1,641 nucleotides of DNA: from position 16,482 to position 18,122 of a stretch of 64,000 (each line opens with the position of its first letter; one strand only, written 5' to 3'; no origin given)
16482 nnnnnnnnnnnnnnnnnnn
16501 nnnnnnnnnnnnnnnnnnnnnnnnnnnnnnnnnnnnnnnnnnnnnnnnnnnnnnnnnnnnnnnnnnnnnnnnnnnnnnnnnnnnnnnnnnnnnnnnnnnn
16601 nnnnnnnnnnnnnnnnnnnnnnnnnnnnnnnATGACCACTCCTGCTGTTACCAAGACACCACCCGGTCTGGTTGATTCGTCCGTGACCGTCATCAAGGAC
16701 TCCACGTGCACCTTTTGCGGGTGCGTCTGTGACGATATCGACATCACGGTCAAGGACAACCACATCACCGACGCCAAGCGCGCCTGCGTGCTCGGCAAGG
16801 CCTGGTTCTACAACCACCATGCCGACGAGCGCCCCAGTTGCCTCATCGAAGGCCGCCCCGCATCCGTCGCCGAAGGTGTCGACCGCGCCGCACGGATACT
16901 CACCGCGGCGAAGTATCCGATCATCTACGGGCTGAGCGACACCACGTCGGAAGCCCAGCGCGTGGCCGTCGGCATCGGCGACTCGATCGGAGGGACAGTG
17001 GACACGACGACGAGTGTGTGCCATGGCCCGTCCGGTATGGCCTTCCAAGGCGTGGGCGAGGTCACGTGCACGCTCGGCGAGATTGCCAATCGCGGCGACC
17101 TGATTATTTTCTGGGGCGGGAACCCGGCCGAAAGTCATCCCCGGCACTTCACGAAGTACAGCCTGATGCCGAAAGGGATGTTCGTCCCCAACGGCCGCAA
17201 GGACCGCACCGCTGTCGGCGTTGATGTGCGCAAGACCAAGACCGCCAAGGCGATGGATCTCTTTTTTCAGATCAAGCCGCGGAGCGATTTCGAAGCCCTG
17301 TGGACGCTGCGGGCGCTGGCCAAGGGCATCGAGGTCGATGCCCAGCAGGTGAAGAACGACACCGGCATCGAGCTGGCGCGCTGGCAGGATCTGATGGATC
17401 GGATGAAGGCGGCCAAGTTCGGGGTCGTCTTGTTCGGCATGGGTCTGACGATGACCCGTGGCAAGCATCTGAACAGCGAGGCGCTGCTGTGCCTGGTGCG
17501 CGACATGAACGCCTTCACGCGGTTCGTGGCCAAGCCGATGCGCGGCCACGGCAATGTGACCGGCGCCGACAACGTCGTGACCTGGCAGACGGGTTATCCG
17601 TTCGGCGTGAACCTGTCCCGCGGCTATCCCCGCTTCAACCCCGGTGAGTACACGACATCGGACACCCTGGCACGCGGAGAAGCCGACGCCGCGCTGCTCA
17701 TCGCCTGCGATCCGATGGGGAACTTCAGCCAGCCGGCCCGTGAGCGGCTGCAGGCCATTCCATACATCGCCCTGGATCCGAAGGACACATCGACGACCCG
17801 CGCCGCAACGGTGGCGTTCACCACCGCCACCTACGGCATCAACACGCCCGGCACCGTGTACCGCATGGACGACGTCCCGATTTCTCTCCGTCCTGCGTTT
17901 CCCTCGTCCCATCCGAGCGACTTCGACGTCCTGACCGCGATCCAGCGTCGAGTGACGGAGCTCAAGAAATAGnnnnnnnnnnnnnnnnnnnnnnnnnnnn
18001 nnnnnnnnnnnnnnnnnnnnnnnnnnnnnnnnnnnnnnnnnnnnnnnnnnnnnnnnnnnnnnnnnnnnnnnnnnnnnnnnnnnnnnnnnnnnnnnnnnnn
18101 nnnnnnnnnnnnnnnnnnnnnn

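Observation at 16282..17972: The FhcB-like subunit keeps Fe-S and Cys-His catalytic motifs and is preceded by an FwdD-like subunit: possibly a redox-active formyl-MFR dehydrogenase rather than a hydrolytic Fhc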

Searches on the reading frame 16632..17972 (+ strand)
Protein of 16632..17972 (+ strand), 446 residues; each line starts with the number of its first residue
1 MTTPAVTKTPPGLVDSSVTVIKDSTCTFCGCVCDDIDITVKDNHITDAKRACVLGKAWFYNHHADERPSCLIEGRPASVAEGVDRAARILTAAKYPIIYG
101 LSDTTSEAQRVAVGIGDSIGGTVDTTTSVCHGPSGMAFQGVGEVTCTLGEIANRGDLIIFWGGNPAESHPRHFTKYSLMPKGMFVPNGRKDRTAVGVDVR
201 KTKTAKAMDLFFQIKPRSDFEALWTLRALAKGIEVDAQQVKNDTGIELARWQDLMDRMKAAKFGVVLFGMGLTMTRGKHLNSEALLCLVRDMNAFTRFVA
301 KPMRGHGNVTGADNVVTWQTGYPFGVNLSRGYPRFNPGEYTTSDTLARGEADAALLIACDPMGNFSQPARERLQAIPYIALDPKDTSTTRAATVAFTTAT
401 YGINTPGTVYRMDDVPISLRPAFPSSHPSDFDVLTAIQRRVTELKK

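Call 3: search_protein_families(library=pfam, proteins=[window:16632-17972:+])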
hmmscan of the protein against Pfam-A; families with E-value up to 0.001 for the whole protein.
window:16632-17972:+ (446 aa): 0 families

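Call 4: search_solved_structures(query=window:16632-17972:+, max_evalue=0.01, show_alignments=3)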
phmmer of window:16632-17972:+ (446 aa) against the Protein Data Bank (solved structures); distinct sequences matched with E-value up to 0.01: 13.
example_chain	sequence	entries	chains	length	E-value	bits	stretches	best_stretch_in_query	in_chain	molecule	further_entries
9sfi_Q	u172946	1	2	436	4.2e-110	371.5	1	18-445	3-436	Molybdopterin oxidoreductase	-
8rja_B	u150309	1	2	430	3e-107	362.1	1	21-444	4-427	Formylmethanofuran dehydrogenase subunit B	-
5t5i_B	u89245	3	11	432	1.2e-103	350.3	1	21-445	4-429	Tungsten formylmethanofuran dehydrogenase subunit B | Tungsten formylmethanofuran dehydrogenase subunit fwdB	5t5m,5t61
9sw6_J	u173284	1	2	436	8.5e-91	307.9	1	19-428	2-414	formylmethanofuran dehydrogenase subunit B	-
7bkb_H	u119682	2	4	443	1.9e-83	283.7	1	20-445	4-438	Formylmethanofuran dehydrogenase, subunit B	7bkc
6s6y_B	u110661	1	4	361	2.1e-15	59.5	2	249-437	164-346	Tungsten-containing formylmethanofuran dehydrogenase, subunit B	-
7bkb_D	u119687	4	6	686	2.2e-07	33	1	121-317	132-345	Formate dehydrogenase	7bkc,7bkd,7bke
1aa6_A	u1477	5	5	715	5.2e-06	28.5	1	121-317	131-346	FORMATE DEHYDROGENASE H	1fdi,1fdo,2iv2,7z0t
1kqf_A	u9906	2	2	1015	6.5e-06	28.1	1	118-249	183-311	FORMATE DEHYDROGENASE, NITRATE-INDUCIBLE, MAJOR SUBUNIT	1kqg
8rqz_C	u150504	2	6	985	8.3e-06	27.8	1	105-232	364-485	Probable oxidoreductase YjgC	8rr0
9gzq_A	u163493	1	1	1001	8.6e-06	27.8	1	105-232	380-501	Probable oxidoreductase YjgC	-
9vap_A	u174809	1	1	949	0.00096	21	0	122-225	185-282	Formate dehydrogenase molybdopterin-binding subunit FdhA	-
9t1s_L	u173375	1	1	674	0.006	18.4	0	123-245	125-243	formate dehydrogenase (coenzyme F420)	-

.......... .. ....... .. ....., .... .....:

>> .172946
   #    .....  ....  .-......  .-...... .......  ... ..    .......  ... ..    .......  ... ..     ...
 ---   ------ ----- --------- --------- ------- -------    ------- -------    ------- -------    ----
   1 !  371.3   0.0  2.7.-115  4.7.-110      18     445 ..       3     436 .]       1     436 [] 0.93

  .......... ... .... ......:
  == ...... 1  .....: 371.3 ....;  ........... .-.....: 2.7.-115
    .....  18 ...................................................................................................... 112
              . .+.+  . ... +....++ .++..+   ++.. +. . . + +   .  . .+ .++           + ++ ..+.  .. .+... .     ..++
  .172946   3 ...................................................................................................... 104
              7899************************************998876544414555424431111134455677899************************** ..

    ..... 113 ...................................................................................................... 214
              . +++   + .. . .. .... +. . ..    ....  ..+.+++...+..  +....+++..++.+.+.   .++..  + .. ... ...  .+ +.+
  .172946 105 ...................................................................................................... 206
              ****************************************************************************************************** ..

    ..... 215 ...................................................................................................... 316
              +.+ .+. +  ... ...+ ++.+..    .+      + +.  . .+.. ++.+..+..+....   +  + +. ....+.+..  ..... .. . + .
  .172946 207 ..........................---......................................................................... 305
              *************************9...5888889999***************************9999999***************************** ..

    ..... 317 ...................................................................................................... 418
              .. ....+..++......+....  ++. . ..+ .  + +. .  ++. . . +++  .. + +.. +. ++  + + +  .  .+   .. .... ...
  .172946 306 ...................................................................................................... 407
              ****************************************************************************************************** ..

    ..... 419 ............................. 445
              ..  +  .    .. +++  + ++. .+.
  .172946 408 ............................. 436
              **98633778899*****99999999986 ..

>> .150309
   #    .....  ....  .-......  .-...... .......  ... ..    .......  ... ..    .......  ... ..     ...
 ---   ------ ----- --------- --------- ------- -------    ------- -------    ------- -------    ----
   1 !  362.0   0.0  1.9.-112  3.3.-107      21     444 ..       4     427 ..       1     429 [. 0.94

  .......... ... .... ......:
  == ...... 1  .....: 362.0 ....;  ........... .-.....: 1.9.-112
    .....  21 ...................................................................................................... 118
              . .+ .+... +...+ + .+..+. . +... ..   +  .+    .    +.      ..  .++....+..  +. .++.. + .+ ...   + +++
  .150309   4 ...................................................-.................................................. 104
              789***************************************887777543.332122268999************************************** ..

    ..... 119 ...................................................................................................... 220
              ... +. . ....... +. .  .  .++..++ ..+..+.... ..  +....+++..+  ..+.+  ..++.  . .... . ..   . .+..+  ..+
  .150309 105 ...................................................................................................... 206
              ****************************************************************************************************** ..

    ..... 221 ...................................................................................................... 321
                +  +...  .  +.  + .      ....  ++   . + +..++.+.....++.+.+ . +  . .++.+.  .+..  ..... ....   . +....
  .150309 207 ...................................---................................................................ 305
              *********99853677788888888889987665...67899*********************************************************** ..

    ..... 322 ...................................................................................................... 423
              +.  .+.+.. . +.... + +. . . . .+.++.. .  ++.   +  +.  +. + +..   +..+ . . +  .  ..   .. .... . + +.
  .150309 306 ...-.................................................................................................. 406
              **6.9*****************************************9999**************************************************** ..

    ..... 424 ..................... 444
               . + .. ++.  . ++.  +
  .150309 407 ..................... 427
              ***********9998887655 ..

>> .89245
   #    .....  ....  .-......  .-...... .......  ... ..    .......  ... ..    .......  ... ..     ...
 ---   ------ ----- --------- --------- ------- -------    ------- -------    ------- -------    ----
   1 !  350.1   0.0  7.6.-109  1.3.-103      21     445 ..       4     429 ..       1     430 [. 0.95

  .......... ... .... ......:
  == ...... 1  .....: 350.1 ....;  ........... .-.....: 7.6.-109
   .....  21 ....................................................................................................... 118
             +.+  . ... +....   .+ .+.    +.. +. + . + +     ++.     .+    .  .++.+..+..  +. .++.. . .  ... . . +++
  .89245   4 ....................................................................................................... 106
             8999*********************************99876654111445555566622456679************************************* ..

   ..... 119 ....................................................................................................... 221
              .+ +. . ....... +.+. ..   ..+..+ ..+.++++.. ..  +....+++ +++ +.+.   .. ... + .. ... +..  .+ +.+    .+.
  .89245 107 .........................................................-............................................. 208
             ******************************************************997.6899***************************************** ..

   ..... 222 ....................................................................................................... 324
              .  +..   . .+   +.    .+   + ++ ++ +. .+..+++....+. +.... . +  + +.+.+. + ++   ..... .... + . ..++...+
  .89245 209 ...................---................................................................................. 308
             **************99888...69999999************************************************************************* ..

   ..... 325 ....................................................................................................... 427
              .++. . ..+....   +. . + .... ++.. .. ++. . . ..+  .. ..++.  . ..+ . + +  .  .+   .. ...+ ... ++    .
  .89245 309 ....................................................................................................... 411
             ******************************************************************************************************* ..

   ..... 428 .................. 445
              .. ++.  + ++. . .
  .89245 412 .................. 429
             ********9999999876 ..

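Call 11: find_related_loci(query=window:16632-17972:+, collection=genome_contigs, flank=8000)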
Query window:16632-17972:+ (446 aa) in genome_contigs; peptide patterns used: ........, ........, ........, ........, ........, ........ (x = any residue, [..] = any of these).
600 stretches matched a pattern (row limit reached: there are more); 566 encode a relative of the query (tblastn E <= 1e-3); the best 80 are kept; 80 distinct loci.
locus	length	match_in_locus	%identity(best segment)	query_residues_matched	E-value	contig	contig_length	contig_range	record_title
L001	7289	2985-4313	90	1-446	0e+0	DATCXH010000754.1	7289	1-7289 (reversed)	MAG TPA_asm: Vicinamibacterales bacterium isolate SMAG_U7434 k141_417591, whole genome shotgun sequence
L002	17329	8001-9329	90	4-446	0e+0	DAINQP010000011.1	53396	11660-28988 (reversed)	MAG TPA_asm: Vicinamibacterales bacterium isolate CTOTU21637 NODE_49_length_53396_cov_5.848803, whole genome shotgun seq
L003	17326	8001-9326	89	1-446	0e+0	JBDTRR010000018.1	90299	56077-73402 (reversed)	MAG: Acidobacteriota bacterium isolate cluster3_bin.251 NODE_449_length_90299_cov_15.029908, whole genome shotgun sequen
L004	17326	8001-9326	87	1-446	0e+0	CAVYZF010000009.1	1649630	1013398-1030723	MAG: uncultured Acidobacteriota bacterium isolate MFD02242.bin.1.226 genome assembly, contig: contig_1943, whole genome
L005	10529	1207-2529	85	1-444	0e+0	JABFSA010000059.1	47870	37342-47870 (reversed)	MAG: Acidobacteria bacterium isolate S-RSF-IL-07 seq_98, whole genome shotgun sequence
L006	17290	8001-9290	82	16-445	0e+0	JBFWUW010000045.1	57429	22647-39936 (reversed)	MAG: Pirellulales bacterium isolate CA_2019_TPBF_8 NODE_3862_length_57429_cov_5.591009_TPBF, whole genome shotgun sequen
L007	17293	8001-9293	82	15-445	0e+0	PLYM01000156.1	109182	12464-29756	MAG: Planctomycetaceae bacterium isolate palsa_1355 73.20120700_P3D.270_contig_49298, whole genome shotgun sequence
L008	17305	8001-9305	79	10-444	0e+0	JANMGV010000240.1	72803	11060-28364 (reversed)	MAG: Pirellulaceae bacterium isolate OTE_70_metabat_376 OTE_70_k141_498915, whole genome shotgun sequence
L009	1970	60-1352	81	15-445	0e+0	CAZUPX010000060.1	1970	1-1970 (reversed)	MAG TPA_asm: uncultured Planctomycetaceae bacterium isolate binchicken_co165_115 genome assembly, contig: k141_954330, w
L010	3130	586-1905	77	1-444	0e+0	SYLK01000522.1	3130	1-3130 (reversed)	MAG: Planctomyces sp. isolate F1-80-MAGs062 F1-80__c444770, whole genome shotgun sequence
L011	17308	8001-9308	78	12-441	0e+0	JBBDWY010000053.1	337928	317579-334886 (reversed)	MAG: Pirellulales bacterium isolate LejiaD_60_33 Lejia_D_31_length_337928_cov_21, whole genome shotgun sequence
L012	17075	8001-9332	77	3-445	0e+0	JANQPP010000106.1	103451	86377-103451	MAG: Pirellulales bacterium isolate IP29b_bin.168 k99_2324631, whole genome shotgun sequence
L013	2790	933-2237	78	10-444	0e+0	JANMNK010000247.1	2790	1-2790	MAG: Pirellulaceae bacterium isolate OTE_58_metabat_340 OTE_58_k141_1271914, whole genome shotgun sequence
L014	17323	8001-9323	77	1-441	0e+0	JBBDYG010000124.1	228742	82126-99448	MAG: Pirellulales bacterium isolate LejiaD_59_32 Lejia_D_90_length_228742_cov_19, whole genome shotgun sequence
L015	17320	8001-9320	77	1-444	0e+0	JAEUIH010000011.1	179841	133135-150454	MAG: Planctomyces sp. isolate new MAG-38 NODE_11_length_179841_cov_8.539824, whole genome shotgun sequence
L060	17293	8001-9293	74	15-445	0e+0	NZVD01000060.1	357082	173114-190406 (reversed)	MAG: Rhodopirellula sp. isolate NAT69 40290, whole genome shotgun sequence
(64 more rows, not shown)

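Call 26: search_protein_families(library=pfam, proteins=[L011:2125-3414:-, L014:4792-6597:+, L060:1514-1789:-, L005:4239-4898:-, L060:9348-9857:-, L003:13015-15066:-, L003:5862-7604:+, L003:11065-11703:-])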
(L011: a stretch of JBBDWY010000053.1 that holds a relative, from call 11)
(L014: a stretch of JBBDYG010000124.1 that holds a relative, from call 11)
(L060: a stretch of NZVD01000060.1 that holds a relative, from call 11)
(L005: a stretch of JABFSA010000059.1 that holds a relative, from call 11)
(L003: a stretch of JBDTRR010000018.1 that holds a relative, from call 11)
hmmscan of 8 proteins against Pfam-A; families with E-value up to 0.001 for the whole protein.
L011:2125-3414:- (429 aa): 3 families
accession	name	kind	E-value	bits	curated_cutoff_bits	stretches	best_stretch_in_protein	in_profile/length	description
PF03453.22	MoeA_N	-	1.4e-41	142.3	30.8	1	23-189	2-160/160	MoeA N-terminal region (domain I and II)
PF00994.29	MoCF_biosynth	-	1.5e-27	96.5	26.6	1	203-341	2-138/144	Probable molybdopterin binding domain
PF03454.20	MoeA_C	-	3.5e-12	46.8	22.1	1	361-427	1-71/72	MoeA C-terminal region (domain IV)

L014:4792-6597:+ (601 aa): 2 families
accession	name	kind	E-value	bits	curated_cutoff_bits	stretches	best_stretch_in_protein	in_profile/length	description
PF01314.23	AFOR_C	-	1.4e-101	340.9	27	1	237-589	16-375/385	Aldehyde ferredoxin oxidoreductase, domains 2 & 3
PF02730.20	AFOR_N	-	3.9e-64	216.5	29.8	1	15-210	3-198/199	Aldehyde ferredoxin oxidoreductase, N-terminal domain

L060:1514-1789:- (91 aa): 0 families

L005:4239-4898:- (219 aa): 1 family
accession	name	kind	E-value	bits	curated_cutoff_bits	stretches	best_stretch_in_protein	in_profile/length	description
PF12804.13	NTP_transf_3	-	2.6e-32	112.6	27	1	19-168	1-151/160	MobA-like NTP transferase domain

L060:9348-9857:- (169 aa): 2 families
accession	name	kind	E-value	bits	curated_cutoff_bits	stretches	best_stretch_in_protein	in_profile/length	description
PF12867.12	DinB_2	-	3.6e-19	69.9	24.8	1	13-156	1-128/128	DinB superfamily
PF05163.17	DinB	-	3.3e-05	24.3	23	1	1-168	1-150/165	DinB family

L003:13015-15066:- (683 aa): 4 families
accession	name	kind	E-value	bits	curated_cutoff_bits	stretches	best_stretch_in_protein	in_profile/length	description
PF12727.12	PBP_like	-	1.9e-45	154.8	27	1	487-667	5-192/193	PBP superfamily domain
PF03453.22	MoeA_N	-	4.9e-42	143.8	30.8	1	52-216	4-160/160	MoeA N-terminal region (domain I and II)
PF00994.29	MoCF_biosynth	-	9.1e-30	103.7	26.6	1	229-367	1-143/144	Probable molybdopterin binding domain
PF03454.20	MoeA_C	-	2.6e-11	44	22.1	1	382-460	2-72/72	MoeA C-terminal region (domain IV)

L003:5862-7604:+ (580 aa): 2 families
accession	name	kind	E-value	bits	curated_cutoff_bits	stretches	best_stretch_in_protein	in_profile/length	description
PF01314.23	AFOR_C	-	4.2e-102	342.6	27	1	235-580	16-369/385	Aldehyde ferredoxin oxidoreductase, domains 2 & 3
PF02730.20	AFOR_N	-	5.2e-61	206.3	29.8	1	13-209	3-199/199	Aldehyde ferredoxin oxidoreductase, N-terminal domain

L003:11065-11703:- (212 aa): 1 family
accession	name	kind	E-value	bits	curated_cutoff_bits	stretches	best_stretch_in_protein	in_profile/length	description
PF12804.13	NTP_transf_3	-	3.3e-35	122.1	27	1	16-167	1-154/160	MobA-like NTP transferase domain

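Call 45: search_protein_families(library=pfam, proteins=[L003:784-3618:-, L003:3629-5344:-, L003:3473-5398:+, L003:5395-5769:+, L003:12631-12903:+, L003:14945-16198:-, L003:15326-16285:+, L003:16272-17009:-, L003:72-662:+, L003:12893-13345:-], max_evalue=0.01)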
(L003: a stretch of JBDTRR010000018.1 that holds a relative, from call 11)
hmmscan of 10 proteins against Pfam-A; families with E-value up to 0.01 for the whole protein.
L003:784-3618:- (944 aa): 18 families
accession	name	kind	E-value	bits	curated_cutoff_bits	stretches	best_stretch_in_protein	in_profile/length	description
PF00384.28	Molybdopterin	-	1.5e-74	251.6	24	1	288-725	1-351/353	Molybdopterin oxidoreductase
PF01568.27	Molydop_binding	-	3.8e-28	98.2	26.8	1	812-918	1-110/110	Molydopterin dinucleotide binding domain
PF13510.11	Fer2_4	-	7.5e-17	61.6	22.8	1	21-97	2-81/82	2Fe-2S iron-sulfur cluster binding domain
PF04879.21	Molybdop_Fe4S4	-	3.4e-16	59.4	22.7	1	233-285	2-55/55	Molybdopterin oxidoreductase Fe4S4 domain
PF12838.12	Fer4_7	-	1.9e-08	35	27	1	162-219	2-52/52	4Fe-4S dicluster domain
PF22117.2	Fer4_Nqo3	-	4.2e-07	30.5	27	1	153-220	2-66/67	NADH-quinone oxidoreductase subunit 3, ferredoxin-like domain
PF00037.32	Fer4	-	1e-06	28.7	21.1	2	203-220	6-23/24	4Fe-4S binding domain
PF13187.11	Fer4_9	-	1.7e-06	28.3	27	1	161-219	1-51/52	4Fe-4S dicluster domain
PF00111.32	Fer2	-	1.9e-06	28.2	21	1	31-80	9-53/77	2Fe-2S iron-sulfur cluster binding domain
PF13183.11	Fer4_8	-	2.7e-06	28.3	27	1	159-218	2-67/68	4Fe-4S dicluster domain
PF14697.11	Fer4_21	-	5.5e-06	26.9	35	1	157-218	3-55/59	4Fe-4S dicluster domain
PF13237.11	Fer4_10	-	4.4e-05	23.8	25.5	1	156-216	3-53/53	4Fe-4S dicluster domain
PF12797.12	Fer4_2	-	8.3e-05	22.8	24.5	2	154-172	2-20/22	4Fe-4S binding domain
PF12837.12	Fer4_6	-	0.00017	21.8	25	2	160-174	7-21/24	4Fe-4S binding domain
PF25160.1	LdpA_Fe-S-bd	-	0.00055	20.1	27.6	0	155-178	21-44/49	LdpA Fe-S cluster-binding domain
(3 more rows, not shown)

L003:3629-5344:- (571 aa): 5 families
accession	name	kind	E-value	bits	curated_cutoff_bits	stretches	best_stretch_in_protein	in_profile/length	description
PF01512.22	Complex1_51K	-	1.2e-36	126.3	31.2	1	223-383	2-148/150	Nuo51 FMN-binding domain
PF10589.14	NADH_4Fe-4S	-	6.5e-24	84.1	23.5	1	495-570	1-82/85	NADH-ubiquinone oxidoreductase-F iron-sulfur binding region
PF01257.25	2Fe-2S_thioredx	-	2e-23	83.3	24.8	1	33-166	6-143/145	Thioredoxin-like [2Fe-2S] ferredoxin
PF10531.15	SLBB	-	2.5e-07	30.9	27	1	409-443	3-37/55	SLBB domain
PF22461.2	SLBB_2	-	0.0066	17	27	0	407-439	2-35/79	SLBB domain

L003:3473-5398:+ (641 aa): 0 families

L003:5395-5769:+ (124 aa): 0 families

L003:12631-12903:+ (90 aa): 0 families

L003:14945-16198:- (417 aa): 3 families
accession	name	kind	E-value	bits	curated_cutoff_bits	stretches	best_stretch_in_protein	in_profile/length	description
PF03453.22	MoeA_N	-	7e-43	146.5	30.8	1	22-188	2-160/160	MoeA N-terminal region (domain I and II)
PF00994.29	MoCF_biosynth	-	8.2e-25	87.6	26.6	1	203-329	3-138/144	Probable molybdopterin binding domain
PF03454.20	MoeA_C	-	1.4e-13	51.3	22.1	1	349-415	1-71/72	MoeA C-terminal region (domain IV)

L003:15326-16285:+ (319 aa): 0 families

L003:16272-17009:- (245 aa): 0 families

L003:72-662:+ (196 aa): 0 families

L003:12893-13345:- (150 aa): 0 families

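Call 52: search_protein_families(library=ncbifam, proteins=[window:16632-17972:+])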
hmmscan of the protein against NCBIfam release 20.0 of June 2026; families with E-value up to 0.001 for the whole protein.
window:16632-17972:+ (446 aa): 6 families
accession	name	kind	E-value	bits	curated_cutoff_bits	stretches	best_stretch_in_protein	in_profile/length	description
TIGR03129.1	one_C_dehyd_B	equivalog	3e-143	477.4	327.8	1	25-441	3-421/421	formylmethanofuran dehydrogenase subunit B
TIGR01591.1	Fdh-alpha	equivalog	2.6e-14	52.2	666.25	1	122-221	121-214/672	formate dehydrogenase subunit alpha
TIGR01701.1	Fdhalpha-like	subfamily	8.6e-11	40.7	582.15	2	123-175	165-219/744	FdhF/YdeP family oxidoreductase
NF041323.1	Nitr_red_NasA_Halo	equivalog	2.8e-07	29.5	1000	0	143-261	142-253/673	assimilatory nitrate reductase NasA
TIGR01553.1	formate-DH-alph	equivalog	8.7e-07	27.1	814.2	1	112-223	176-282/1009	formate dehydrogenase-N subunit alpha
NF007406.0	PRK09939.1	equivalog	2.7e-06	25.8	1473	0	238-383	335-485/759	acid resistance putative oxidoreductase YdeP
